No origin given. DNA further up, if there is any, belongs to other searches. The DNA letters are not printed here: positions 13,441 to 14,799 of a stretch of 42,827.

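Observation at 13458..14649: Hidden 33-aa precursor-like peptide coupled to a radical SAM/SPASM enzyme: candidate undescribed RiPP cassette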

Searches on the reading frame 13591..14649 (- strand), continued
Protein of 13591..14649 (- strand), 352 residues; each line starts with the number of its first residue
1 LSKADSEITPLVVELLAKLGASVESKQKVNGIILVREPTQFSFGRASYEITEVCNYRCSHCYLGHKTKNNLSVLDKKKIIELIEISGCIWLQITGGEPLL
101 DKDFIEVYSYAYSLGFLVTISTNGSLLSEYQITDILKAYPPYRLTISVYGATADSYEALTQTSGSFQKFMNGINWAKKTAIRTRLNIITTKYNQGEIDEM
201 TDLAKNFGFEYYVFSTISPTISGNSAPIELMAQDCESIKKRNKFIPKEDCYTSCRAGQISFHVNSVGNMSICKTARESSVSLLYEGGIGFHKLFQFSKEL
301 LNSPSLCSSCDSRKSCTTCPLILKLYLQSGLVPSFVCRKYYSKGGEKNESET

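Call 32: fold_search(model_id=the predicted structure, library=pdb)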
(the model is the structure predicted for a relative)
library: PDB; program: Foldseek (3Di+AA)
matches with E <= 10: 1660; with E <= 0.001: 117
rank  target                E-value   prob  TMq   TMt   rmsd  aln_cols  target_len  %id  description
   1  7vob                  9.3e-14  1.00  0.56  0.60   8.3       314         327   16  The crystal structure of a Radical SAM Enzyme BlsE involved in the Biosynthesis of Blasticidin S (released 2022-05-04)
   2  5v1q_A                4.1e-12  1.00  0.56  0.47   8.6       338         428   15  Crystal structure of Streptococcus suis SuiB (released 2017-08-30)
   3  5v1t_A                1.3e-11  1.00  0.57  0.47   9.2       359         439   15  Crystal structure of Streptococcus suis SuiB bound to precursor peptide SuiA (released 2017-08-30)
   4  5v1s_B                2.0e-11  1.00  0.55  0.46  11.2       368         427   17  Crystal structure of Streptococcus suis SuiB bound to S-adenosylmethionine (released 2017-08-30)
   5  5v1q_B                2.3e-11  1.00  0.56  0.46  12.1       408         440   15  Crystal structure of Streptococcus suis SuiB (released 2017-08-30)
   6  5v1s_A                3.2e-11  1.00  0.56  0.47   9.0       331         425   16  Crystal structure of Streptococcus suis SuiB bound to S-adenosylmethionine (released 2017-08-30)
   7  2fb2_B                3.4e-11  1.00  0.53  0.57   6.4       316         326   16  Structure of the MoaA Arg17/266/268/Ala triple mutant (released 2006-05-09)
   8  6efn                  5.4e-11  1.00  0.60  0.55   7.8       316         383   20  Structure of a RiPP maturase, SkfB (released 2018-10-24)
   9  6q2q_B                5.4e-11  1.00  0.55  0.66   6.4       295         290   18  Crystal structure of mouse viperin bound to uridine triphosphate and S-adenosylhomocysteine (released 2020-01-22)
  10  1tv7_A                6.9e-11  1.00  0.51  0.54   7.6       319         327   17  Structure of the S-adenosylmethionine dependent Enzyme MoaA (released 2004-08-31)
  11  1tv7_B                8.8e-11  1.00  0.53  0.57   5.9       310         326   15  Structure of the S-adenosylmethionine dependent Enzyme MoaA (released 2004-08-31)
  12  5why_B                9.3e-11  1.00  0.57  0.48  13.3       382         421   17  Structural Insights into Thioether Bond Formation in the Biosynthesis of Sactipeptides (released 2017-07-26)
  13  6q2p_B                2.6e-10  1.00  0.59  0.70   4.7       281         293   18  Crystal structure of mouse viperin bound to cytidine triphosphate and S-adenosylhomocysteine (released 2020-01-22)
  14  8ai4_B                3.5e-10  1.00  0.47  0.50   8.0       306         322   16  Crystal structure of radical SAM epimerase EpeE C223A mutant from Bacillus subtilis with [4Fe-4S] clusters, S-adenosyl (released 2024-01-10)
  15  6q2p_A                3.9e-10  1.00  0.54  0.64   5.6       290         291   20  Crystal structure of mouse viperin bound to cytidine triphosphate and S-adenosylhomocysteine (released 2020-01-22)
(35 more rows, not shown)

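Call 33: search_protein_families(library=pfam, alignment_id=A1, max_evalue=1)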
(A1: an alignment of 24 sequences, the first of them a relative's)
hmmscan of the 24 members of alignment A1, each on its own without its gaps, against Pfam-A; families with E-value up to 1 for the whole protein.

A. member 1, P0001 (352 aa): 3 families
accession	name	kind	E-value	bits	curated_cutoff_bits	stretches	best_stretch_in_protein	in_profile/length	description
PF04055.27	Radical_SAM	-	1.1e-17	65.2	29.5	1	48-203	1-165/166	Radical SAM superfamily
PF13353.11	Fer4_12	-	0.013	16.2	22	1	53-111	14-77/137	4Fe-4S single cluster domain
PF05722.18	Ustilago_mating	-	0.14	12.6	28.1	1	260-310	142-192/210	Ustilago B locus mating-type protein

B. families by the number of members that match (of 24 scanned): 7 families
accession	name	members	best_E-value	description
PF04055.27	Radical_SAM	24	3.8e-19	Radical SAM superfamily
PF13353.11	Fer4_12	16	2.3e-05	4Fe-4S single cluster domain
PF11465.14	Receptor_2B4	2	0.024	Natural killer cell receptor 2B4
PF06616.17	BsuBI_PstI_RE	1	0.046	BsuBI/PstI restriction endonuclease domain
PF05722.18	Ustilago_mating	1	0.14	Ustilago B locus mating-type protein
PF19656.5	DUF6159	1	0.21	Family of unknown function (DUF6159)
PF22609.1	Fe_hydrogense_Fe-S_bd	1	0.5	Iron hydrogenase 1-like, iron-sulfur centre-binding domain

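Call 38: find_related_loci(query=window:13591-14649:-, collection=metagenome_contigs, flank=3000)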
Query window:13591-14649:- (352 aa) in metagenome_contigs; peptide patterns used: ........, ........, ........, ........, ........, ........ (x = any residue, [..] = any of these).
110 stretches matched a pattern; 3 encode a relative of the query (tblastn E <= 1e-3); 3 distinct loci.
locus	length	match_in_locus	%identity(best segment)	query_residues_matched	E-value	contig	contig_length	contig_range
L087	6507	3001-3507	25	43-207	9e-10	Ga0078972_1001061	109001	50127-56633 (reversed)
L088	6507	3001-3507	25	43-207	9e-10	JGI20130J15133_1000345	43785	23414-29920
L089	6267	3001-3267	24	48-130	3e-5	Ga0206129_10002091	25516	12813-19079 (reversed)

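Call 39: find_encoding_contigs(protein=P0002, flank=3000, max_places=1)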
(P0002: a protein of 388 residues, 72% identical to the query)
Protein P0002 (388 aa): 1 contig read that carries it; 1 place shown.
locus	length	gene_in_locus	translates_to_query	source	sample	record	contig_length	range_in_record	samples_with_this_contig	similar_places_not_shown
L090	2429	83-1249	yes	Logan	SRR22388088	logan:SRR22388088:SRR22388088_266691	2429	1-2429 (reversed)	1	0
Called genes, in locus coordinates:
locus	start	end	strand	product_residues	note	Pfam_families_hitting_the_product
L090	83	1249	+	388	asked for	PF04055:Radical_SAM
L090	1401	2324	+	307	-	PF13508:Acetyltransf_7 (faint), PF00583:Acetyltransf_1 (weak)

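Call 40: find_encoding_contigs(protein=P0004, flank=4000, max_places=1)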
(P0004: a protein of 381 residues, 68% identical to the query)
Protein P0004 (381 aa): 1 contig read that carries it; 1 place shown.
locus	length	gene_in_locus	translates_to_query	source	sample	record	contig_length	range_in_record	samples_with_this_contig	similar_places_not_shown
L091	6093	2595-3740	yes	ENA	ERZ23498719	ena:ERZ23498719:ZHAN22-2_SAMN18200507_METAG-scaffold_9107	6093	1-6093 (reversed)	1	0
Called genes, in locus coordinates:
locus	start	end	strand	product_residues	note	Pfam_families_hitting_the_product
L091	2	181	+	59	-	?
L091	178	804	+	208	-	PF03575:Peptidase_S51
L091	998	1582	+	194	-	PF13338:AbiEi_4 (weak)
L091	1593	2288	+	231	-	PF08843:AbiEii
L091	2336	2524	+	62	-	-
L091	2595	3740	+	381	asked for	PF04055:Radical_SAM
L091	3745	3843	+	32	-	-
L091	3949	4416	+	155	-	PF13302:Acetyltransf_3, PF00583:Acetyltransf_1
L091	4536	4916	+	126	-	-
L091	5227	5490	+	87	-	-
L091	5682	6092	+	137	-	?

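Call 41: find_encoding_contigs(protein=P0015, flank=5000, max_places=1)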
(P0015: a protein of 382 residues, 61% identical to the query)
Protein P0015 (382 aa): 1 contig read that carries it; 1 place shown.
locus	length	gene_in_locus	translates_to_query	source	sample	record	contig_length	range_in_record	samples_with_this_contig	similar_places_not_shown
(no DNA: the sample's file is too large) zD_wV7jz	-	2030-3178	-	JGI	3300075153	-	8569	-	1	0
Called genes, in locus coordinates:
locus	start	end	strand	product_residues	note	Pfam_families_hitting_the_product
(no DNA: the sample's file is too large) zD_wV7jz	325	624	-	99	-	-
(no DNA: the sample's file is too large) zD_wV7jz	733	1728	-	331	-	PF13310:Virulence_RhuM, PF02661:Fic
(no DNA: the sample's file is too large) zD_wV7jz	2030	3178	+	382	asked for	PF04055:Radical_SAM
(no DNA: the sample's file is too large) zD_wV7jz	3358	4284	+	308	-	PF00583:Acetyltransf_1 (weak), PF13508:Acetyltransf_7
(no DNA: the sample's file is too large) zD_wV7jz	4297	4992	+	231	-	-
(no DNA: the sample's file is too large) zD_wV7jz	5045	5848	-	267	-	PF01370:Epimerase, PF04321:RmlD_sub_bind, PF07993:NAD_binding_4 (faint), PF13460:NAD_binding_10 (weak)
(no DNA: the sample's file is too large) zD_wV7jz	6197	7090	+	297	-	PF00291:PALP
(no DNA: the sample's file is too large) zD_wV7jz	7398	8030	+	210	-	-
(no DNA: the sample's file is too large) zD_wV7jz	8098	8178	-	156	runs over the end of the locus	?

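Call 42: find_encoding_contigs(protein=P0025, flank=6000, max_places=1)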
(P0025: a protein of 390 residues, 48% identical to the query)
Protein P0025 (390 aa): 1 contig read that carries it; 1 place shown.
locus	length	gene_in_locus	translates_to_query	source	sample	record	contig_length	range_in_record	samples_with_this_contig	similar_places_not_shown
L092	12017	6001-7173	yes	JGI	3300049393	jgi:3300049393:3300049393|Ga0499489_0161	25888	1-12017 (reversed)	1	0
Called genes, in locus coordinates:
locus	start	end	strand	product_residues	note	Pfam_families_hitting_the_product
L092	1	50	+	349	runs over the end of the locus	PF18152:DAHP_snth_FXD, PF00793:DAHP_synth_1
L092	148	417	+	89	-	PF01817:CM_2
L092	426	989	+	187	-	PF00800:PDT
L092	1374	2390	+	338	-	PF02826:2-Hacid_dh_C (weak), PF03446:NAD_binding_2 (faint), PF03807:F420_oxidored, PF02153:PDH_N, PF26213:TYRAAT1_C, PF01817:CM_2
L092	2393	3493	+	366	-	PF00155:Aminotran_1_2, PF00266:Aminotran_5, PF01041:DegT_DnrJ_EryC1, PF01053:Cys_Met_Meta_PP, PF04864:Alliinase_C (weak)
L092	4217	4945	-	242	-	PF01479:S4, PF01728:FtsJ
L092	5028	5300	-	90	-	-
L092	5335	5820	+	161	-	-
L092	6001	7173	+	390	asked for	PF04055:Radical_SAM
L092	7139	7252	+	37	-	-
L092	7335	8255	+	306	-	PF13508:Acetyltransf_7 (faint), PF00583:Acetyltransf_1 (weak)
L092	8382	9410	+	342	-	PF00348:polyprenyl_synt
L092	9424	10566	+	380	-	PF01266:DAO (faint), PF01494:FAD_binding_3 (faint), PF07992:Pyr_redox_2 (faint), PF22578:GGR_cat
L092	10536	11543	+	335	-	-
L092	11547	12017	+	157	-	?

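Call 70: search_protein_families(library=pfam, proteins=[L002:5239-5712:+, L091:3949-4416:+, L005:2180-2965:+, L083:8297-9913:+, L015:4995-5843:+, L075:5471-5923:+, L006:2104-3207:+, L044:5278-6090:+, L028:5228-6043:+], max_evalue=0.1)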
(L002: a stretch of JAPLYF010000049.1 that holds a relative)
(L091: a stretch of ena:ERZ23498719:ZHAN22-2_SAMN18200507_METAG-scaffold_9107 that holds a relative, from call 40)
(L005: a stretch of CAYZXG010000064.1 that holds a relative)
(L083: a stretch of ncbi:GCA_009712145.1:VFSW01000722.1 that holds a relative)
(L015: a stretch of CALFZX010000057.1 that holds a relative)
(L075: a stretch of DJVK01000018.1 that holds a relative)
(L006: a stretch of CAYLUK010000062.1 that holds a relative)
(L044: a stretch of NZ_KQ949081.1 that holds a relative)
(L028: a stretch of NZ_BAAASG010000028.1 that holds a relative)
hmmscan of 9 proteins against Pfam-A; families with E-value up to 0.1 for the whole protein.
L002:5239-5712:+ (157 aa): 3 families
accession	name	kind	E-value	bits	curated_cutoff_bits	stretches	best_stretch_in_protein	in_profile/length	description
PF13302.13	Acetyltransf_3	-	1.5e-16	61.8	25.4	1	50-139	44-134/138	Acetyltransferase (GNAT) domain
PF00583.31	Acetyltransf_1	-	2.7e-09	37.8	20.7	1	49-140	22-114/116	Acetyltransferase (GNAT) family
PF16151.10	DUF4859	-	0.0094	16.3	22.6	1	40-96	18-68/120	Domain of unknown function (DUF4859)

L091:3949-4416:+ (155 aa): 6 families
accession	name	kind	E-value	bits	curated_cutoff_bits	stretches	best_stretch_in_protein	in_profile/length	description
PF13302.13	Acetyltransf_3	-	5.1e-18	66.5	25.4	1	23-138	18-135/138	Acetyltransferase (GNAT) domain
PF00583.31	Acetyltransf_1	-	1.2e-10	42.1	20.7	1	50-138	25-114/116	Acetyltransferase (GNAT) family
PF13508.13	Acetyltransf_7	-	0.02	15.7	27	1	58-137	3-79/84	Acetyltransferase (GNAT) domain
PF01502.23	PRA-CH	-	0.042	14.1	27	1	80-123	12-57/74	Phosphoribosyl-AMP cyclohydrolase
PF02557.22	VanY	-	0.07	13.4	25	0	101-143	8-49/132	D-alanyl-D-alanine carboxypeptidase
PF21421.2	ATR1_WY-dom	-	0.082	13.6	27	0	83-119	39-75/101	Avirulence protein ATR1, WY-domain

L005:2180-2965:+ (261 aa): 0 families

L083:8297-9913:+ (538 aa): 1 family
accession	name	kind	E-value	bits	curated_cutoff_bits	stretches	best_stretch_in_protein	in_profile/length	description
PF00041.27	fn3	-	0.072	13.7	25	0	446-473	54-80/84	Fibronectin type III domain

L015:4995-5843:+ (282 aa): 2 families
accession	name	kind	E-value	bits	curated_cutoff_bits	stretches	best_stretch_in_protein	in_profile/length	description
PF00160.26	Pro_isomerase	-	2.1e-50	171.5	21.7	1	127-279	3-159/159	Cyclophilin type peptidyl-prolyl cis-trans isomerase/CLD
PF13627.12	LptM_cons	-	0.017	15.4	27.3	1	9-24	2-17/23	LPS-assembly lipoprotein LptM, conserved region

L075:5471-5923:+ (150 aa): 2 families
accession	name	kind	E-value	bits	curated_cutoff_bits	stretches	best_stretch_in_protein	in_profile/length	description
PF00293.34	NUDIX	-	1.5e-15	57.8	21.1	1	5-123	2-119/134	NUDIX domain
PF14815.12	NUDIX_4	-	0.0064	16.7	35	1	12-65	5-55/113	NUDIX domain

L006:2104-3207:+ (367 aa): 5 families
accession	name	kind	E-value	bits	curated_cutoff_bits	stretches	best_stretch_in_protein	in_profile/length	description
PF08242.18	Methyltransf_12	-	4.4e-09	37.4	30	1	200-307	1-98/98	Methyltransferase domain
PF13847.12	Methyltransf_31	-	1.6e-07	31.5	27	1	197-316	5-114/145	Methyltransferase domain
PF13649.12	Methyltransf_25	-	1.1e-06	29.6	27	1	200-305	2-97/97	Methyltransferase domain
PF08241.18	Methyltransf_11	-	0.0037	18.3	21.2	1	202-309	3-95/95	Methyltransferase domain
PF01209.24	Ubie_methyltran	-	0.048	13.4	20.1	1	187-313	39-155/233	ubiE/COQ5 methyltransferase family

L044:5278-6090:+ (270 aa): 3 families
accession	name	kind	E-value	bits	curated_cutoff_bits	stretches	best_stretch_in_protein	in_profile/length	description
PF01636.29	APH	-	0.0028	17.9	23.2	1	158-211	169-225/239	Phosphotransferase enzyme family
PF19974.5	TCAD9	-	0.042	13.4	40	0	159-201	299-343/429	Ternary complex associated domain 9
PF01163.29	RIO1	-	0.056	13.5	22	0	117-181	83-149/187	RIO domain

L028:5228-6043:+ (271 aa): 3 families
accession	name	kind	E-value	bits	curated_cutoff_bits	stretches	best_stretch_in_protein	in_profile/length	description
PF01636.29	APH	-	7.4e-07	29.6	23.2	1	157-210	169-225/239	Phosphotransferase enzyme family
PF19974.5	TCAD9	-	0.0053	16.4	40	1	121-210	264-350/429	Ternary complex associated domain 9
PF17212.9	Tube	-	0.037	14.4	22.3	1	7-38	114-145/169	Tail tubular protein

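Call 77: search_protein_representatives(alignment_id=A1)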
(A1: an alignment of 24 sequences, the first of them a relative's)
Query: 24 sequences, 376 profile positions. Proteins with E-value up to 0.001 (for the whole library): 62803; up to 1e-10: 21672; up to 1e-30: 2089. The best 150 are listed.
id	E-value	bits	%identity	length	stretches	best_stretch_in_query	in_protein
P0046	2.5e-146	503.9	-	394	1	2-372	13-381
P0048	3.7e-142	490.2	-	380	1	1-374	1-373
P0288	4.1e-139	480.2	-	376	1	1-372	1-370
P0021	4.2e-138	476.8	-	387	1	1-374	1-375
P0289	2.0e-134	464.8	-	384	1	1-369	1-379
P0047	7.8e-134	462.8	-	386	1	1-370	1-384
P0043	1.2e-133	462.2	-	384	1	2-368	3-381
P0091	7.2e-130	449.7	-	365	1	1-369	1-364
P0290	2.0e-128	444.9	-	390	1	1-371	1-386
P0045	5.3e-124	430.4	-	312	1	73-370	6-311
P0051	2.2e-122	425.1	-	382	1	1-369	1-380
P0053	1.2e-120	419.4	-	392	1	1-371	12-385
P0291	3.5e-119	414.6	-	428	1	3-373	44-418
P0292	4.5e-113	394.4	-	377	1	1-371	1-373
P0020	2.6e-109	382.1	-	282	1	111-374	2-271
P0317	1.9e-79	283.7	-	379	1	40-372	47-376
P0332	3.4e-72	259.9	-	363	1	53-370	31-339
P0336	6.0e-68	245.9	-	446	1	81-366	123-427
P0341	1.2e-66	241.7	-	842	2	82-352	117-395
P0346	8.4e-65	235.6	-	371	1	85-373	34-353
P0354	6.7e-62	226.0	-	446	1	84-372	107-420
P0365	1.8e-59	218.0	-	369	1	84-371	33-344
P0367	5.1e-59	216.6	-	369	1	82-372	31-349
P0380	1.1e-57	212.2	-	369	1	82-372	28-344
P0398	2.5e-56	207.7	-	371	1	82-369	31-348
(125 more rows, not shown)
